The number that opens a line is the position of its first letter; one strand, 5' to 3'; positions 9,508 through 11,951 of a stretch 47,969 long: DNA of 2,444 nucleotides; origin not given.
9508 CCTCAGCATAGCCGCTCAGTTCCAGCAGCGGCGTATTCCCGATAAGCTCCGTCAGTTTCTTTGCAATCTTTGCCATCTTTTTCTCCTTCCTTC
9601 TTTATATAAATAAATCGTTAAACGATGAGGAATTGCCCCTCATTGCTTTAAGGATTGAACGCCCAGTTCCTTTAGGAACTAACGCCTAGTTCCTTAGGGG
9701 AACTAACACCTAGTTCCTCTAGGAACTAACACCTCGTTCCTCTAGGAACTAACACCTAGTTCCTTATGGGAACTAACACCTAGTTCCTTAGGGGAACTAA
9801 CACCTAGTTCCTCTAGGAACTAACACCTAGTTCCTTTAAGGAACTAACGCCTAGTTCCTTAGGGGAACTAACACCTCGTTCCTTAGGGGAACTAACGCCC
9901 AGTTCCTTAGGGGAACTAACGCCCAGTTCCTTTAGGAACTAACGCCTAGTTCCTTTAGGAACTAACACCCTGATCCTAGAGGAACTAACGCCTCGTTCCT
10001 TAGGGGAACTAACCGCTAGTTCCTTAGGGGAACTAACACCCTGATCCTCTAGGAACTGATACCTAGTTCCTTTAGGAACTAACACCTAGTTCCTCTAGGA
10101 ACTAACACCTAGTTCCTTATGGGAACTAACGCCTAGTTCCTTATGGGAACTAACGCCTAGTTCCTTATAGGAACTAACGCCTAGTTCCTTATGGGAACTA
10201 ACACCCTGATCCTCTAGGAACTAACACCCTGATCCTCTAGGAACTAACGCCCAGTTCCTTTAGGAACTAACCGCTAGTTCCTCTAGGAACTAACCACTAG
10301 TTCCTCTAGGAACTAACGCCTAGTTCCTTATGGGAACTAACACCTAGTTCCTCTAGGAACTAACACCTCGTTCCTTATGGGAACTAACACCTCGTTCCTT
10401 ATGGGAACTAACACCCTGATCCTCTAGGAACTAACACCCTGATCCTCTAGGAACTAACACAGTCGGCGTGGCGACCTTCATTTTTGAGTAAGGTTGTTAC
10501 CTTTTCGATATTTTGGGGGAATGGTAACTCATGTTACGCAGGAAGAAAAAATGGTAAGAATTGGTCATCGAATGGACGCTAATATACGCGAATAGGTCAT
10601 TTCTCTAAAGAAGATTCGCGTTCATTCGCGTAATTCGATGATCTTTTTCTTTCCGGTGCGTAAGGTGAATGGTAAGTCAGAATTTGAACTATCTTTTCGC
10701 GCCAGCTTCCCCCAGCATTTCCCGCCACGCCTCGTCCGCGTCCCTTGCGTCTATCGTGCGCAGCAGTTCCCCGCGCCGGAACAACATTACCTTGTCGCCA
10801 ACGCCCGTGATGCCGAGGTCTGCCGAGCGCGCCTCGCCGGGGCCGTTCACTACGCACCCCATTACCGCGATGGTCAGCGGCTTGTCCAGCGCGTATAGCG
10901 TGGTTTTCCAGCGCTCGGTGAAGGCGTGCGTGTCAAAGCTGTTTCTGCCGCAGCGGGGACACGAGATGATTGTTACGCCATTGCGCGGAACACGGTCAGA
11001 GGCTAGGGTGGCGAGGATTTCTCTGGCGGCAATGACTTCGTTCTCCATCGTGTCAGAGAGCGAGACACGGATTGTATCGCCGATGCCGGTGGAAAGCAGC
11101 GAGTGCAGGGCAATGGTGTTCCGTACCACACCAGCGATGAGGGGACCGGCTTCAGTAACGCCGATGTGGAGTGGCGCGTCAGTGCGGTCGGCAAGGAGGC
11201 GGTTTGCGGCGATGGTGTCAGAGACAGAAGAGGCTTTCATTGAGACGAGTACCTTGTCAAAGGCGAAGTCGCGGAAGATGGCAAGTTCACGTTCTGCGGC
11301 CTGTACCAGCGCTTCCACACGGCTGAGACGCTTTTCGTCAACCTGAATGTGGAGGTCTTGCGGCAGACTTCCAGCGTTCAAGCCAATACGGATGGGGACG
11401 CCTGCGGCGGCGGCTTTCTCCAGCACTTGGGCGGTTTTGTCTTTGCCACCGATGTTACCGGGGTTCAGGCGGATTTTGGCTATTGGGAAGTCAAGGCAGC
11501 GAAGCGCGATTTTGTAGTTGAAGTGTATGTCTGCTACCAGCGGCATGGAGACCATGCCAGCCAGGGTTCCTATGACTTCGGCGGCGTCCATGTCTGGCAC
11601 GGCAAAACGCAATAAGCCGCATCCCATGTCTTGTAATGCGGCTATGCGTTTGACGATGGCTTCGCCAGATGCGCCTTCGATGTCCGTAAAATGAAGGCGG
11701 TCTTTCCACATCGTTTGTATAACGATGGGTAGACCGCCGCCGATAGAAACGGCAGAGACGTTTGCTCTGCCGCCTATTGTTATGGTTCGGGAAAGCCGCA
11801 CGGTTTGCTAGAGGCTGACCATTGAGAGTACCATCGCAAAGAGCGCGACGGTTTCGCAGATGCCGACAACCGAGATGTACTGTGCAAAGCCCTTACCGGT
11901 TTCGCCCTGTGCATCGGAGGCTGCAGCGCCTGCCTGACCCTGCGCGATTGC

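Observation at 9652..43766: Two inverted arrays flank 33 kb, and inversion would join the sulfur island to the nif-like operon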

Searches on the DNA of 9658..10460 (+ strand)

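Call 68: search_dna_similar(query=window:9658-10460:+, collection=plasmids, mode=distant, max_rows=10)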
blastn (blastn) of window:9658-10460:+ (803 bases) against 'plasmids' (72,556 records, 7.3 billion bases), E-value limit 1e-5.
No match.

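Call 69: search_dna_similar(query=window:9658-10460:+, collection=phages, mode=distant, max_rows=10)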
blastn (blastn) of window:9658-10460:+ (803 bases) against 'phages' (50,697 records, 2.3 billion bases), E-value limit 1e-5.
No match.

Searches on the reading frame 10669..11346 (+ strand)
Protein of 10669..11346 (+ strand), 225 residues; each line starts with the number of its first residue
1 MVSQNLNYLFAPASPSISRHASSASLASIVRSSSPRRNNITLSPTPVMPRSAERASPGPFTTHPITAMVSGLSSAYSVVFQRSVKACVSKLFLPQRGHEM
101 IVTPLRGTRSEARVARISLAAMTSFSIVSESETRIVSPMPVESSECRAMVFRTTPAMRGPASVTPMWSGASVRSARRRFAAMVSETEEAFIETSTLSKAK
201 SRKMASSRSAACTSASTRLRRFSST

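Call 10: search_protein_families(library=pfam, proteins=[window:10669-11346:+])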
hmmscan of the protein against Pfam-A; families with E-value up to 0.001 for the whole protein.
window:10669-11346:+ (225 aa): 0 families

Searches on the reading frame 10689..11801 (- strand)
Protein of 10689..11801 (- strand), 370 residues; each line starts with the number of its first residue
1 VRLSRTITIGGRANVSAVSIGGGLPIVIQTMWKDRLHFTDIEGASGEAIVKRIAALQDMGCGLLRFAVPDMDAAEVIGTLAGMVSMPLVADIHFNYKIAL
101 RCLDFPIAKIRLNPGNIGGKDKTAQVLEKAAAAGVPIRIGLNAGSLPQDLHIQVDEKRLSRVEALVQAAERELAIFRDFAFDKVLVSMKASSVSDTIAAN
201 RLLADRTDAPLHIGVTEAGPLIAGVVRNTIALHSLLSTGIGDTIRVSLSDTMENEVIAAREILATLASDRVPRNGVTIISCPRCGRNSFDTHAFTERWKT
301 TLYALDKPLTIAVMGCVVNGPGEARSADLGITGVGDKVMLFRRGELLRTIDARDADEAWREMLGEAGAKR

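Call 7: search_protein_families(library=pfam, proteins=[window:10689-11801:-])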
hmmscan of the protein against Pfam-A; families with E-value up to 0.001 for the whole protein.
window:10689-11801:- (370 aa): 1 family
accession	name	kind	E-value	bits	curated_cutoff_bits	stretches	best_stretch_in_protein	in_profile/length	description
PF04551.19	GcpE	-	1.1e-115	386.8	32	1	14-361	5-339/343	GcpE protein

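Call 37: find_encoding_contigs(protein=window:10689-11801:-, flank=10000, max_places=6)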
Protein window:10689-11801:- (370 aa): no gene with exactly this product is on record in the collection.

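Call 39: find_homologous_proteins(query=window:10689-11801:-, max_evalue=1e-100)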
Query window:10689-11801:- (370 aa): 1909 proteins with E <= 1e-100 among 8000 candidates; the best 120 are listed.
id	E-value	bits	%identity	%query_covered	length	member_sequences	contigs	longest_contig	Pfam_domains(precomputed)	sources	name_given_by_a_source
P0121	4.8e-218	741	100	92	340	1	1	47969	PF04551.20,PF26540.1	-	-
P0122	1.1e-216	737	92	100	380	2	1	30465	PF04551.20,PF26540.1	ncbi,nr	ncbi:MAG: flavodoxin-dependent (E)-4-hydroxy-3-methylbut-2-enyl-diphosphate synthase [Treponema sp.]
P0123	9.0e-216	734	99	92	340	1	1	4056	PF04551.20,PF26540.1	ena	-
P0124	7.4e-215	731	91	100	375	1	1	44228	PF04551.20,PF26540.1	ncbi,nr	ncbi:MAG: flavodoxin-dependent (E)-4-hydroxy-3-methylbut-2-enyl-diphosphate synthase [Treponema sp.]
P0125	5.9e-207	705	87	99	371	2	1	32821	PF04551.20,PF26540.1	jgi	jgi:(E)-4-hydroxy-3-methylbut-2-enyl-diphosphate synthase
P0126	6.9e-198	675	91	92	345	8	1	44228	PF04551.20,PF26540.1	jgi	jgi:(E)-4-hydroxy-3-methylbut-2-enyl-diphosphate synthase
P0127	5.1e-194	662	89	92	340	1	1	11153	PF04551.20,PF26540.1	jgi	jgi:(E)-4-hydroxy-3-methylbut-2-enyl-diphosphate synthase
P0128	1.7e-183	628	83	91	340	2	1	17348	PF04551.20,PF26540.1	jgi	jgi:(E)-4-hydroxy-3-methylbut-2-enyl-diphosphate synthase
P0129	4.6e-167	574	72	98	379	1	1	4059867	PF04551.20,PF26540.1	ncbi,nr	ncbi:(E)-4-hydroxy-3-methylbut-2-enyl-diphosphate synthase [Treponema primitia]|nr:(E)-4-hydroxy-3-m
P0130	1.7e-164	565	74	94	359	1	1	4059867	PF04551.20,PF26540.1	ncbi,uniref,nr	ncbi:4-hydroxy-3-methylbut-2-en-1-yl diphosphate synthase [Treponema primitia ZAS-2]|uniref:4-hydrox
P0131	1.2e-162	559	69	98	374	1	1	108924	PF04551.20,PF26540.1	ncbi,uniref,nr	ncbi:(E)-4-hydroxy-3-methylbut-2-enyl-diphosphate synthase [Treponema primitia]|uniref:(E)-4-hydroxy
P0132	2.5e-162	558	69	98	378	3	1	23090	PF04551.20,PF26540.1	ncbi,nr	ncbi:MAG: (E)-4-hydroxy-3-methylbut-2-enyl-diphosphate synthase [Treponema sp.]|nr:(E)-4-hydroxy-3-m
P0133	7.8e-162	557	70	98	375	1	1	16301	PF04551.20,PF26540.1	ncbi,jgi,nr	ncbi:MAG: (E)-4-hydroxy-3-methylbut-2-enyl-diphosphate synthase [Treponema sp.]|jgi:(E)-4-hydroxy-3-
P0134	2.7e-161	555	69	98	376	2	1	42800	PF04551.20,PF26540.1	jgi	jgi:(E)-4-hydroxy-3-methylbut-2-enyl-diphosphate synthase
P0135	2.0e-160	552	71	98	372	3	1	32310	PF04551.20,PF26540.1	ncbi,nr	ncbi:4-hydroxy-3-methylbut-2-en-1-yl diphosphate synthase (flavodoxin) [Spirochaetia bacterium]|nr:4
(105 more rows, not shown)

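Call 40: find_encoding_contigs(protein=P0123, flank=10000, max_places=3)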
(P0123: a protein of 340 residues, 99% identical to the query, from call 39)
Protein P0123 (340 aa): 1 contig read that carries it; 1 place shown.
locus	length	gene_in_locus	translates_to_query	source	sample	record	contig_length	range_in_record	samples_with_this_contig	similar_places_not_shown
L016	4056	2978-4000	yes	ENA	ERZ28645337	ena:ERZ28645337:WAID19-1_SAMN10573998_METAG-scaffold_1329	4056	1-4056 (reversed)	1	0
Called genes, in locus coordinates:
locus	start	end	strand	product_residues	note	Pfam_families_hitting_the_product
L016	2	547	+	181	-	?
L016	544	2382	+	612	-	PF01496:V_ATPase_I (weak)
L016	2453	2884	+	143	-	PF00137:ATP-synt_C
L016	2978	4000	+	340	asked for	PF04551:GcpE, PF26540:GcpE_C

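Call 41: find_encoding_contigs(protein=P0122, flank=10000, max_places=3)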
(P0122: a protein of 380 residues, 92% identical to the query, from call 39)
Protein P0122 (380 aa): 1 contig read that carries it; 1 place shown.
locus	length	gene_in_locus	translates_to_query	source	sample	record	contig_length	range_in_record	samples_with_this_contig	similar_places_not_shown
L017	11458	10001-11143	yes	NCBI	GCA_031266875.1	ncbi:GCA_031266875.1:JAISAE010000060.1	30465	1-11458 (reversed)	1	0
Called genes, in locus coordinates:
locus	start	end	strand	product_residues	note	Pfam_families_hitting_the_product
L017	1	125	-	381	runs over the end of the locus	PF00465:Fe-ADH, PF13685:Fe-ADH_2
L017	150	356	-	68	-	-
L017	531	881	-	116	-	PF02579:Nitro_FeMo-Co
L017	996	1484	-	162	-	PF00383:dCMP_cyt_deam_1, PF14437:MafB19-deam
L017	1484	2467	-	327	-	PF27435:TP_0813_N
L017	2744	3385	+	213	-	-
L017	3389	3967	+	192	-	PF10962:DUF2764 (faint)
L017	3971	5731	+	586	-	PF02874:ATP-synt_ab_N, PF16886:ATP-synt_ab_Xtn, PF00006:ATP-synt_ab, PF22919:ATP-synt_VA_C (weak)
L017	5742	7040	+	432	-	PF02874:ATP-synt_ab_N, PF00006:ATP-synt_ab, PF22919:ATP-synt_VA_C (weak)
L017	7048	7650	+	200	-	PF01813:ATP-synt_D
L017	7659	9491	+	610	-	PF01496:V_ATPase_I (weak)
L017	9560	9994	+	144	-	PF00137:ATP-synt_C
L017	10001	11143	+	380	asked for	PF04551:GcpE, PF26540:GcpE_C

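Call 42: find_encoding_contigs(protein=P0124, flank=10000, max_places=3)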
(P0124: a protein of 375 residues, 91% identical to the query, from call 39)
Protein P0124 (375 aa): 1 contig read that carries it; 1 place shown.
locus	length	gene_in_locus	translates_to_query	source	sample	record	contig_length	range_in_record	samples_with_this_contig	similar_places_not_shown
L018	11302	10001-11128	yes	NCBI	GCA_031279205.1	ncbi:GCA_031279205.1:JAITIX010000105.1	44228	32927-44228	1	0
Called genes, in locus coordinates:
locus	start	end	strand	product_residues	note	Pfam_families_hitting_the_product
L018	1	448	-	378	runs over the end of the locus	PF00465:Fe-ADH, PF13685:Fe-ADH_2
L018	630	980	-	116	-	PF02579:Nitro_FeMo-Co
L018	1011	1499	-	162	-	PF00383:dCMP_cyt_deam_1, PF14437:MafB19-deam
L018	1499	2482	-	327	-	PF27435:TP_0813_N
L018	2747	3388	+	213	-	-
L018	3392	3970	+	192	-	PF10962:DUF2764 (weak)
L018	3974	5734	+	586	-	PF02874:ATP-synt_ab_N, PF16886:ATP-synt_ab_Xtn, PF00006:ATP-synt_ab, PF22919:ATP-synt_VA_C (weak)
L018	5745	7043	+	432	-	PF02874:ATP-synt_ab_N, PF00006:ATP-synt_ab, PF22919:ATP-synt_VA_C (weak)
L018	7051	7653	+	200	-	PF01813:ATP-synt_D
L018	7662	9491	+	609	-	PF01496:V_ATPase_I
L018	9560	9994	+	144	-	PF00137:ATP-synt_C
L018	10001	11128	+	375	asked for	PF04551:GcpE, PF26540:GcpE_C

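Call 70: find_encoding_contigs(protein=P0125, flank=10000, max_places=3)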
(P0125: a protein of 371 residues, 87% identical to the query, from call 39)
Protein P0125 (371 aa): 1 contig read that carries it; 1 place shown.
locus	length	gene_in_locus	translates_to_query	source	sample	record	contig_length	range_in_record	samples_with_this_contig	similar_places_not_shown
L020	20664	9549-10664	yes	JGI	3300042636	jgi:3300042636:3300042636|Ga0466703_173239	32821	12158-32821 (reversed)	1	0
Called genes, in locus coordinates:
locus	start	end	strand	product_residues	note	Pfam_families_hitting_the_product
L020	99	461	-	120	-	PF02579:Nitro_FeMo-Co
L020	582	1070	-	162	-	PF00383:dCMP_cyt_deam_1, PF14437:MafB19-deam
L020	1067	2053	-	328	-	PF27435:TP_0813_N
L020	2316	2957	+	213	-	-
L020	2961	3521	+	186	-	PF10962:DUF2764 (weak)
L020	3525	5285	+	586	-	PF02874:ATP-synt_ab_N, PF16886:ATP-synt_ab_Xtn, PF00006:ATP-synt_ab, PF22919:ATP-synt_VA_C (weak)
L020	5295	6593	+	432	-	PF02874:ATP-synt_ab_N, PF00006:ATP-synt_ab, PF22919:ATP-synt_VA_C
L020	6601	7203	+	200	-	PF01813:ATP-synt_D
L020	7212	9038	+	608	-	PF01496:V_ATPase_I (weak)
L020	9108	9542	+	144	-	PF00137:ATP-synt_C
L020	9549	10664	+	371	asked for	PF04551:GcpE, PF26540:GcpE_C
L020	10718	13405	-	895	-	PF03176:MMPL, PF12349:Sterol-sensing (weak), PF03176:MMPL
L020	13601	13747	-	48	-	-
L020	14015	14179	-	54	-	-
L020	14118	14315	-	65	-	-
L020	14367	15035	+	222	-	-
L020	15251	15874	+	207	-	PF05711:TylF, PF13578:Methyltransf_24 (weak)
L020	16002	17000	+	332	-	PF01555:N6_N4_Mtase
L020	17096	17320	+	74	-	-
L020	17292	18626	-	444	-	PF00070:Pyr_redox (faint), PF00890:FAD_binding_2 (weak), PF01134:GIDA (weak), PF01266:DAO (weak), PF03486:HI0933_like (weak), PF07992:Pyr_redox_2, PF12831:FAD_oxidored, PF13450:NAD_binding_8 (weak), +1 more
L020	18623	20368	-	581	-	PF01266:DAO, PF13450:NAD_binding_8, PF04324:Fer2_BFD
